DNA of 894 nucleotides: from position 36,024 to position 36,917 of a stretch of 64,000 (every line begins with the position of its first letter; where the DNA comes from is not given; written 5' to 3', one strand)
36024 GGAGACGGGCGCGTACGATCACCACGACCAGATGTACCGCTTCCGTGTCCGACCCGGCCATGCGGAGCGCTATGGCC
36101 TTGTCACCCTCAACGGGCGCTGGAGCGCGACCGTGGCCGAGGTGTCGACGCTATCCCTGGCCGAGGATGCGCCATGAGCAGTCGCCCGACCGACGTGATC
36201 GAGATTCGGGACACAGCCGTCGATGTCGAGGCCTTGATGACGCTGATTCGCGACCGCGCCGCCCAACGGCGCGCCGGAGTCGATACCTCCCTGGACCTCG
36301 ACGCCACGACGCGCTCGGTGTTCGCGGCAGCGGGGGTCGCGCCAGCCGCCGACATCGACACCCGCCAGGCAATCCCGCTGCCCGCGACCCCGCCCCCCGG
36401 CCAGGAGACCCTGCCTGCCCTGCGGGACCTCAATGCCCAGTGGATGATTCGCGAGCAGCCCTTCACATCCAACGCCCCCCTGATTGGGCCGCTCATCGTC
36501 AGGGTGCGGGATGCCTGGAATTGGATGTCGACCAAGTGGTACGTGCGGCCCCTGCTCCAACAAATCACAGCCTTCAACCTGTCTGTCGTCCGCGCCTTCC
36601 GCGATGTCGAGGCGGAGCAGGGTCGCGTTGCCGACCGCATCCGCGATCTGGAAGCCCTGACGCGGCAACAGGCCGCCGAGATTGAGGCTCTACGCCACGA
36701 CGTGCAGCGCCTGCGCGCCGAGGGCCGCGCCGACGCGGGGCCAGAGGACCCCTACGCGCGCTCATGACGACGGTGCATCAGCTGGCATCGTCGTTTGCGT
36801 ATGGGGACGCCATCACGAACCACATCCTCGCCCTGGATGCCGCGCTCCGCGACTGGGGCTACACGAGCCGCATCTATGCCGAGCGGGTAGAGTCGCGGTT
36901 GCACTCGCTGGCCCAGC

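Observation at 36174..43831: Triplicated uncharacterised module (conserved W-x-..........-QQ-x-FN motif + coiled coil) embedded in the glycan cluster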

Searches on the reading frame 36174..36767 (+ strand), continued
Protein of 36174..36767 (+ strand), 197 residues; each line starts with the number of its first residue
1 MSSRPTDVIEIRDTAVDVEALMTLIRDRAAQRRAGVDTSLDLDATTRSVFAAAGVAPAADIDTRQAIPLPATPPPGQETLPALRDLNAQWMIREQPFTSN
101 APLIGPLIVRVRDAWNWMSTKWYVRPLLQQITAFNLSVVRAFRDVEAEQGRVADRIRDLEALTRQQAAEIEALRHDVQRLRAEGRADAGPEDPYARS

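Call 46: list_cluster_members(proteins=[P0125, P0146, P0163, P0209, P0217, P0153, P0192, P0128, P0090, P0136])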
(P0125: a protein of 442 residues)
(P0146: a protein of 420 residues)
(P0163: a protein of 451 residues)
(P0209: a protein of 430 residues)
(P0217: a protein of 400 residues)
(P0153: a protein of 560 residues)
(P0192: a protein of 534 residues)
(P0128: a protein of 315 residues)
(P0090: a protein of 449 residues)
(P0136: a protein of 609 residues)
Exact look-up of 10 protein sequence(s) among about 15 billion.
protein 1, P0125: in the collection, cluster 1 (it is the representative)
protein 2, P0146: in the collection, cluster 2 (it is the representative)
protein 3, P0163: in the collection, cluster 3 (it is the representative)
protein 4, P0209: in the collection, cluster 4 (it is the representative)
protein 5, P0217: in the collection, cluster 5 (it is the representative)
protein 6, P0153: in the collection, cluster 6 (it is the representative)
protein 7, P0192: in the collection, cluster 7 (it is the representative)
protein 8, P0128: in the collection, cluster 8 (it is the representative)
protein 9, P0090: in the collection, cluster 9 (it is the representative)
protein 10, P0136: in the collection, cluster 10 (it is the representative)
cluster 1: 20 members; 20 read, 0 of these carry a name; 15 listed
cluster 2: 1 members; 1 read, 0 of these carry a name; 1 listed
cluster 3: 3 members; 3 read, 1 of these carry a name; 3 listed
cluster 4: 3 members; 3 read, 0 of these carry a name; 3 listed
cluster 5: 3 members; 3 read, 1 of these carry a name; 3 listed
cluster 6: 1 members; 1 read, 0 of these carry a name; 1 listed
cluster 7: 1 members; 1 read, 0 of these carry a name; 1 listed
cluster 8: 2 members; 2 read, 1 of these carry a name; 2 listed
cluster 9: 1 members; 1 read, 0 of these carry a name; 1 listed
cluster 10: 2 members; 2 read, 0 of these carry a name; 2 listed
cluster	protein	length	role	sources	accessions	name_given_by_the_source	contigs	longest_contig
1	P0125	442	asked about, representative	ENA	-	-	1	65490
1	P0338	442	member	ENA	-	-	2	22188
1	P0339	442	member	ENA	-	-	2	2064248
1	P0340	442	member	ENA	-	-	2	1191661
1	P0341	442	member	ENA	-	-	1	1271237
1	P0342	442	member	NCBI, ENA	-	-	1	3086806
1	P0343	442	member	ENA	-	-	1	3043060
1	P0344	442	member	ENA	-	-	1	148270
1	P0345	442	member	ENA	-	-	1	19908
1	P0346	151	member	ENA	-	-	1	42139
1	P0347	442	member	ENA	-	-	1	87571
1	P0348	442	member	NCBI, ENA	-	-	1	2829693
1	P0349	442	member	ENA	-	-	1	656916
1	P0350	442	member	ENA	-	-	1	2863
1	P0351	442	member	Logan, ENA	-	-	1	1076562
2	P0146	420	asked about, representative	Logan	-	-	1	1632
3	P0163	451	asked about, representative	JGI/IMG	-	-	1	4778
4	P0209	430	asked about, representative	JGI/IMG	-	-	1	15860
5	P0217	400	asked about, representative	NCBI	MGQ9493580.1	MAG: class I SAM-dependent methyltransferase [Anaerolineae bacterium]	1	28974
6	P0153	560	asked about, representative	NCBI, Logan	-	-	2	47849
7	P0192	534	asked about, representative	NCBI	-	-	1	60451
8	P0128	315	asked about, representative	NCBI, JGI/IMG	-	hypothetical protein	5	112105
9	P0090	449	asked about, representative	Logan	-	-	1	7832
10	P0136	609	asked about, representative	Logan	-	-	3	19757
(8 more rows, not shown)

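Call 47: search_dna_similar(query=P0146, collection=plasmids, mode=protein, max_evalue=0.001, max_rows=40)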
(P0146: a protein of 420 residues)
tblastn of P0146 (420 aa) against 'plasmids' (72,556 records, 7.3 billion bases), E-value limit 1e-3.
Records with a match: 66; places in all: 66; records where one place covers at least 80% of the query: 0.
Best place of each record, by identity: <60% 66.
By first word of the organism name: Pseudosulfitobacter 32; Sulfitobacter 10; Pseudomonas 6; Escherichia 3; Rhizobium 2; Enterobacter 2; Cupriavidus 2; Deltaproteobacteria 1; Roseomonas 1; Ruegeria 1; and 6 more.
By predicted mobility (MOB-suite, as given by PLSDB): non-mobilizable 54; mobilizable 7; conjugative 5.
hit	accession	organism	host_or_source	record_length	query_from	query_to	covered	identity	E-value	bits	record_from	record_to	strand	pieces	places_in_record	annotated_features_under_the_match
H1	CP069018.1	Pseudosulfitobacter pseudonitzschiae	-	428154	158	420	63%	33.3%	2e-24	113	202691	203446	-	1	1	class I SAM-dependent methyltransferase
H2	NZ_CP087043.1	Pseudosulfitobacter pseudonitzschiae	Mediolabrus comicus,The surface ...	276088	148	420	65%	30.2%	2e-23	110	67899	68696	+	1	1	methyltransferase domain-containing protein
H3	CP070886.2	Pseudosulfitobacter pseudonitzschiae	Skeletonema costatum,The surface ...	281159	148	420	65%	30.2%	2e-23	110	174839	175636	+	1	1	methyltransferase domain-containing protein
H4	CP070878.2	Pseudosulfitobacter pseudonitzschiae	Skeletonema costatum,The surface ...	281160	148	420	65%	30.2%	2e-23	110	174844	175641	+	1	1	methyltransferase domain-containing protein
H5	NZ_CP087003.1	Pseudosulfitobacter pseudonitzschiae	Skeletonema costatum,The surface ...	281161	148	420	65%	30.2%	2e-23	110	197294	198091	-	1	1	methyltransferase domain-containing protein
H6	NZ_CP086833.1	Pseudosulfitobacter pseudonitzschiae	Trieres chinensis,The surface seawater ...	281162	148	420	65%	30.2%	2e-23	110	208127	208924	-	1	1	methyltransferase domain-containing protein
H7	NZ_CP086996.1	Pseudosulfitobacter pseudonitzschiae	Skeletonema costatum,The surface ...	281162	148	420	65%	30.2%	2e-23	110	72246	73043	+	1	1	methyltransferase domain-containing protein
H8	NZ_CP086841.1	Pseudosulfitobacter pseudonitzschiae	Trieres chinensis,The surface seawater ...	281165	148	420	65%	30.2%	2e-23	110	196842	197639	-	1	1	methyltransferase domain-containing protein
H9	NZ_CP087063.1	Pseudosulfitobacter pseudonitzschiae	Mediolabrus comicus,The surface ...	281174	148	420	65%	30.2%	2e-23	110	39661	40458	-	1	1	methyltransferase domain-containing protein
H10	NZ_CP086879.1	Pseudosulfitobacter pseudonitzschiae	Skeletonema costatum,The surface ...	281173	148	420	65%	30.2%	2e-23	110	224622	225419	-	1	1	methyltransferase domain-containing protein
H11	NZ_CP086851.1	Pseudosulfitobacter pseudonitzschiae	Skeletonema costatum,The surface ...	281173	148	420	65%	30.2%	2e-23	110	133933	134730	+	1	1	methyltransferase domain-containing protein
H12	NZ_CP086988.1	Pseudosulfitobacter pseudonitzschiae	Skeletonema costatum,The surface ...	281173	148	420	65%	30.2%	2e-23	110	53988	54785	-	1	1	methyltransferase domain-containing protein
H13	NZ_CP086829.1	Pseudosulfitobacter pseudonitzschiae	Trieres chinensis,The surface seawater ...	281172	148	420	65%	30.2%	2e-23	110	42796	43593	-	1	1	methyltransferase domain-containing protein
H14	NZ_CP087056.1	Pseudosulfitobacter pseudonitzschiae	Mediolabrus comicus,The surface ...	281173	148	420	65%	30.2%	2e-23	110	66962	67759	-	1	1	methyltransferase domain-containing protein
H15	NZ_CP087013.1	Pseudosulfitobacter pseudonitzschiae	Mediolabrus comicus,The surface ...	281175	148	420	65%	30.2%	2e-23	110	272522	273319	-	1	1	methyltransferase domain-containing protein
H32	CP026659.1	Deltaproteobacteria bacterium Smac51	cockroach,pure culture,hindgut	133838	56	366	74%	26.0%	9e-15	84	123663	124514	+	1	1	hypothetical protein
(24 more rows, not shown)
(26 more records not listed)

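Call 48: get_annotated_region(hit=H32, flank=10000)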
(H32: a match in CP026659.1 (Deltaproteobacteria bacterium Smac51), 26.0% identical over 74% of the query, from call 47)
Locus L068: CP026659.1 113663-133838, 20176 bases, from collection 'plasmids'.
description: Deltaproteobacteria bacterium Smac51 plasmid p_unnamed2, complete sequence
organism: Deltaproteobacteria bacterium Smac51 (NCBI taxid 2946587)
taxonomy: Bacteria; ; Deltaproteobacteria; ; ; ; Deltaproteobacteria bacterium Smac51
host: -; source: cockroach,pure culture,hindgut; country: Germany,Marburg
typing (MOB-suite, as given by PLSDB): non-mobilizable
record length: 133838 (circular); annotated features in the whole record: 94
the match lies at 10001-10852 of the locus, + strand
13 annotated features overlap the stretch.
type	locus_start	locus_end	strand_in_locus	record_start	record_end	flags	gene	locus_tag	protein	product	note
CDS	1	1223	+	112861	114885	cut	-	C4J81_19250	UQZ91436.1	hypothetical protein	-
CDS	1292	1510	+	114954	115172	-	-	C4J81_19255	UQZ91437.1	hypothetical protein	-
CDS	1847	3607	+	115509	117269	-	-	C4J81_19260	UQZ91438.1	hypothetical protein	-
CDS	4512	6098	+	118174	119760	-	-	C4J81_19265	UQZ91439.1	hypothetical protein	-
CDS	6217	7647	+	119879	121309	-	-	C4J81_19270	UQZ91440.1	mannose-1-phosphate guanylyltransferase/mannose-6-phosphate isomerase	-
CDS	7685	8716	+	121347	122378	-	gmd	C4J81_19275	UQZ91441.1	GDP-mannose 4,6-dehydratase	-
CDS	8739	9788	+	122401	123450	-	-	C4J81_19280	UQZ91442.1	glycosyl transferase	-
CDS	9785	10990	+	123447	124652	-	-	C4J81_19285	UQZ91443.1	hypothetical protein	-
CDS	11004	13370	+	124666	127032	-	-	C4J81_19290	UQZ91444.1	glycosyltransferase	-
CDS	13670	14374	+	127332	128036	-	-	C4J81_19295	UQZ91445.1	hypothetical protein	-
CDS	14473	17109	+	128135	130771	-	-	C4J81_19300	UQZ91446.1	hypothetical protein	-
CDS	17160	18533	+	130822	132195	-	-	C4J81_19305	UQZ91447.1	SAM-dependent methyltransferase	-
CDS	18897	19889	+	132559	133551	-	-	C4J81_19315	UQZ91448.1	hypothetical protein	-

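Call 49: get_annotated_region(hit=H2, flank=8000)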
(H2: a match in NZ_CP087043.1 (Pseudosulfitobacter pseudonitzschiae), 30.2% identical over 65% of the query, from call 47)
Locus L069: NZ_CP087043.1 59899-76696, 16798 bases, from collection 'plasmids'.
description: Pseudosulfitobacter pseudonitzschiae strain MC52-18 plasmid P1, complete sequence
organism: Pseudosulfitobacter pseudonitzschiae (NCBI taxid 1402135)
taxonomy: Bacteria; Pseudomonadota; Alphaproteobacteria; Rhodobacterales; Roseobacteraceae; Pseudosulfitobacter; Pseudosulfitobacter pseudonitzschiae
host: -; source: Mediolabrus comicus,The surface seawater at the Pearl River Estuary; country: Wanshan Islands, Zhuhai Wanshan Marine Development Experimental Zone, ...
typing (MOB-suite, as given by PLSDB): non-mobilizable; replicon rep_cluster_558
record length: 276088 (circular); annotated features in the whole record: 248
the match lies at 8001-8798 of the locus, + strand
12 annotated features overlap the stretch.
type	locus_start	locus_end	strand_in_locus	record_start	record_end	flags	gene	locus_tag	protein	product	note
CDS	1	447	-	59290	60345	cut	-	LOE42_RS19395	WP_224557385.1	AbrB family transcriptional regulator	-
CDS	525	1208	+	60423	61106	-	-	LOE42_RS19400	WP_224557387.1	GntR family transcriptional regulator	-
CDS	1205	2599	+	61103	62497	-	tcuA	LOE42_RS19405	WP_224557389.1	FAD-dependent tricarballylate dehydrogenase TcuA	-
CDS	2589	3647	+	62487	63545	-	tcuB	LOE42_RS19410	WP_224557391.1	tricarballylate utilization 4Fe-4S protein TcuB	-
CDS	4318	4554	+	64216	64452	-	-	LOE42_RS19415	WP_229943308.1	hypothetical protein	-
CDS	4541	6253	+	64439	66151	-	-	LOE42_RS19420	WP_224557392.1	type I secretion system permease/ATPase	-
CDS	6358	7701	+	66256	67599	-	-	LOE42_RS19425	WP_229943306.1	HlyD family type I secretion periplasmic adaptor subunit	GO:0030253 - protein secretion by the type I secretion system [Evidence IEA]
CDS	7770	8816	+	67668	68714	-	-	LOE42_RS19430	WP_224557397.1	methyltransferase domain-containing protein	-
CDS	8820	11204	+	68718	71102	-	-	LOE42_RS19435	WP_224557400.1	glycosyltransferase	-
CDS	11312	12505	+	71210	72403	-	-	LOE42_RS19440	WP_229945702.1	glycosyltransferase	-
CDS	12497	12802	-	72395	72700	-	-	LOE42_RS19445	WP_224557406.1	helix-turn-helix transcriptional regulator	-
CDS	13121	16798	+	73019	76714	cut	-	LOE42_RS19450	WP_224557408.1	DUF4214 domain-containing protein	-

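Call 53: find_encoding_contigs(protein=P0001, flank=10000, max_places=3)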
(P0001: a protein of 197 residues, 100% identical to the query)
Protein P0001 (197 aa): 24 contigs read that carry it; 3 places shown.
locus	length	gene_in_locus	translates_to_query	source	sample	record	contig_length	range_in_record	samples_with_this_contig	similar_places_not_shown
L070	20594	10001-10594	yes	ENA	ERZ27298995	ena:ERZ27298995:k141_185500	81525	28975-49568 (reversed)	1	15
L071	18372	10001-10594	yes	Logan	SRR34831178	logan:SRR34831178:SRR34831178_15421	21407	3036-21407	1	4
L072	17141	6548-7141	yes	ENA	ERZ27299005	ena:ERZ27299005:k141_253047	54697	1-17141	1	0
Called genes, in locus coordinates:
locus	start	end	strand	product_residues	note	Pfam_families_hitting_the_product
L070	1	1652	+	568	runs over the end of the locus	PF01343:Peptidase_S49, PF00574:CLP_protease (faint), PF01972:SDH_protease (weak), PF25145:NfeD1b_N, PF01343:Peptidase_S49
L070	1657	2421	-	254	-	PF07722:Peptidase_C26, PF00117:GATase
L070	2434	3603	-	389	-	PF06925:MGDG_synth, PF04101:Glyco_tran_28_C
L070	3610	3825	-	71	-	PF06107:DUF951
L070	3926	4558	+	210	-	PF02163:Peptidase_M50 (weak)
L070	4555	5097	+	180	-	PF01966:HD (weak)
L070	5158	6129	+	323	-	PF03807:F420_oxidored, PF02153:PDH_N, PF20463:PDH_C (weak)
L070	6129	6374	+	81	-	PF01541:GIY-YIG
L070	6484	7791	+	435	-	PF13439:Glyco_transf_4, PF13579:Glyco_trans_4_4, PF00534:Glycos_transf_1, PF13692:Glyco_trans_1_4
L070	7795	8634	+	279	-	PF01061:ABC2_membrane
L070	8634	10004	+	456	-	PF00005:ABC_tran, PF14524:Wzt_C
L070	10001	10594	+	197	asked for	-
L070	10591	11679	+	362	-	PF20706:GT4-conflict, PF00534:Glycos_transf_1, PF13692:Glyco_trans_1_4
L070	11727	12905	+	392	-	PF13439:Glyco_transf_4 (faint), PF13524:Glyco_trans_1_2 (faint), PF13692:Glyco_trans_1_4, PF00534:Glycos_transf_1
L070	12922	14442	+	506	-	PF00535:Glycos_transf_2, PF13641:Glyco_tranf_2_3, PF13632:Glyco_trans_2_3 (faint)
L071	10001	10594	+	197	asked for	-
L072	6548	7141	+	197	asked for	-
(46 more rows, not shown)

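Call 70: search_protein_families(library=pfam, proteins=[L020:2540-3601:+, L020:3598-5550:+, L001:11704-13881:+, L003:7747-9900:+], max_evalue=0.01)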
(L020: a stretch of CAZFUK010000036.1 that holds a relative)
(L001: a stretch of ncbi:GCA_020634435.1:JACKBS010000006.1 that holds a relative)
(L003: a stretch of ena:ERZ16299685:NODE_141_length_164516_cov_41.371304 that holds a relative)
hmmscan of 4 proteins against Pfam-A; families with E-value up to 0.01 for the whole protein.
L020:2540-3601:+ (353 aa): 5 families
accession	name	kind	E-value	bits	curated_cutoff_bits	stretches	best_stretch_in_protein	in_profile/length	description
PF08241.18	Methyltransf_11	-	1.8e-11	44.9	21.2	1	148-258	2-95/95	Methyltransferase domain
PF13649.12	Methyltransf_25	-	6.3e-07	30.4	27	1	181-254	27-97/97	Methyltransferase domain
PF08242.18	Methyltransf_12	-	0.00022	22.3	30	1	218-255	64-97/98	Methyltransferase domain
PF03141.22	Methyltransf_29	-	0.0019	17.3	23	1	209-264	170-223/506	Putative S-adenosyl-L-methionine-dependent methyltransferase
PF13847.12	Methyltransf_31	-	0.0093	16.1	27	0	216-262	70-113/145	Methyltransferase domain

L020:3598-5550:+ (650 aa): 3 families
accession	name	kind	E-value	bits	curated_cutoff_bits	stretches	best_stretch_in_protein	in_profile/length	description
PF00534.26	Glycos_transf_1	-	7.7e-10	39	26.4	1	468-627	13-171/172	Glycosyl transferases group 1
PF13692.12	Glyco_trans_1_4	-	3.3e-09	37.6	27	1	473-614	5-142/142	Glycosyl transferases group 1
PF13524.12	Glyco_trans_1_2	-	0.0027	18.1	25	1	500-643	13-143/144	Glycosyl transferase-like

L001:11704-13881:+ (725 aa): 0 families

L003:7747-9900:+ (717 aa): 0 families

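Call 76: search_solved_structures(query=L001:11704-13881:+, max_evalue=1)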
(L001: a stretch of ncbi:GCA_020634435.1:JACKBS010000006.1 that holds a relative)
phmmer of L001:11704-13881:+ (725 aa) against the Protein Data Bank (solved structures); distinct sequences matched with E-value up to 1: 0.

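Call 81: search_solved_structures(query=P0146, max_evalue=0.01)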
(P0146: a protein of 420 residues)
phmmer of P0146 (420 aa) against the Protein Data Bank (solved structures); distinct sequences matched with E-value up to 0.01: 10.
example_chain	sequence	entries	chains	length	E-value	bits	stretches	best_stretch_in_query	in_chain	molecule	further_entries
3dli_A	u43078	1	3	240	2.4e-49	171.9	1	196-420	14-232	methyltransferase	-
1r74_A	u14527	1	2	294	9.7e-05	25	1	218-275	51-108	Glycine N-methyltransferase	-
12yi_A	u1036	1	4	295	9.7e-05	25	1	218-275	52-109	Glycine N-methyltransferase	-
2azt_A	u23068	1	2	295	9.7e-05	25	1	218-275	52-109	Glycine N-methyltransferase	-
3e8s_A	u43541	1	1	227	0.00054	22.5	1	225-265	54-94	Putative SAM Dependent Methyltransferase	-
1r8x_A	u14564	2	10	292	0.001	21.6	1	218-268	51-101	glycine N-methyltransferase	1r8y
1d2g_A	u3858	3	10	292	0.0011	21.5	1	218-271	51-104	GLYCINE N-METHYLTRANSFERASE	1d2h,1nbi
1bhj_A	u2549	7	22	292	0.0011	21.5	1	218-271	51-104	GLYCINE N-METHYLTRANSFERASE | PROTEIN (GLYCINE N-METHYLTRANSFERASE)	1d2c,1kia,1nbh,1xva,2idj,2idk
3thr_A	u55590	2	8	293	0.0011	21.5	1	218-271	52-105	Glycine N-methyltransferase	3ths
7pd7_A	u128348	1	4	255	0.0053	19.2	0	226-284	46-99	Methyltransferase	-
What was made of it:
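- Closest known: WbdD. Different: The fused methyltransferases belong to another family (best PDB hit 3DLI, call 81).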

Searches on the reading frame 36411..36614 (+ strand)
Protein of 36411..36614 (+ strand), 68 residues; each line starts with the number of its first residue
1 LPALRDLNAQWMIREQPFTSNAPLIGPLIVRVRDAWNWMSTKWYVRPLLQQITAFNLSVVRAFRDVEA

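Call 45: find_homologous_proteins(query=A4, max_evalue=0.01)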
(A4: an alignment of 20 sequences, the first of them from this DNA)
Query A4 (20 sequences) (68 aa, profile of the alignment): 624 proteins with E <= 0.01 among 1130 candidates; the best 120 are listed.
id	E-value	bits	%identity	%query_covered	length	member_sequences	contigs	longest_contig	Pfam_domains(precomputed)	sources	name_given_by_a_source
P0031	4.3e-22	95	58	91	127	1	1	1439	-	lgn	-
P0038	6.8e-22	95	58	91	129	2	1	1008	-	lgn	-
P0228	7.2e-22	95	53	94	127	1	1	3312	-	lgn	-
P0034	8.9e-22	94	58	94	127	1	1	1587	-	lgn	-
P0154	2.5e-21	93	59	94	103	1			-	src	-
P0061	9.2e-21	91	57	78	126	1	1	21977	-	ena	-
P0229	1.2e-20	91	60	78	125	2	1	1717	-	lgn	-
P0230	2.6e-20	90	55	78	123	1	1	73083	-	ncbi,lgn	-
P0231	2.7e-20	90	53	91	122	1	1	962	-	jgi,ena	-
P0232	3.6e-20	89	59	79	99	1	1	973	-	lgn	-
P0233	4.7e-20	89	59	79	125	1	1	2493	-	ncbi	-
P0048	5.7e-20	88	57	85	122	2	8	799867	-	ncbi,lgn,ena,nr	ncbi:MAG: hypothetical protein H6657_11760 [Ardenticatenaceae bacterium]|nr:hypothetical protein [Ar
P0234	8.0e-20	88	62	96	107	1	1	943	-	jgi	jgi:hypothetical protein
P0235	2.0e-19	87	58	78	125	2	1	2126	-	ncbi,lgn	-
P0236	3.2e-19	86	54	85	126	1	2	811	-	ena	-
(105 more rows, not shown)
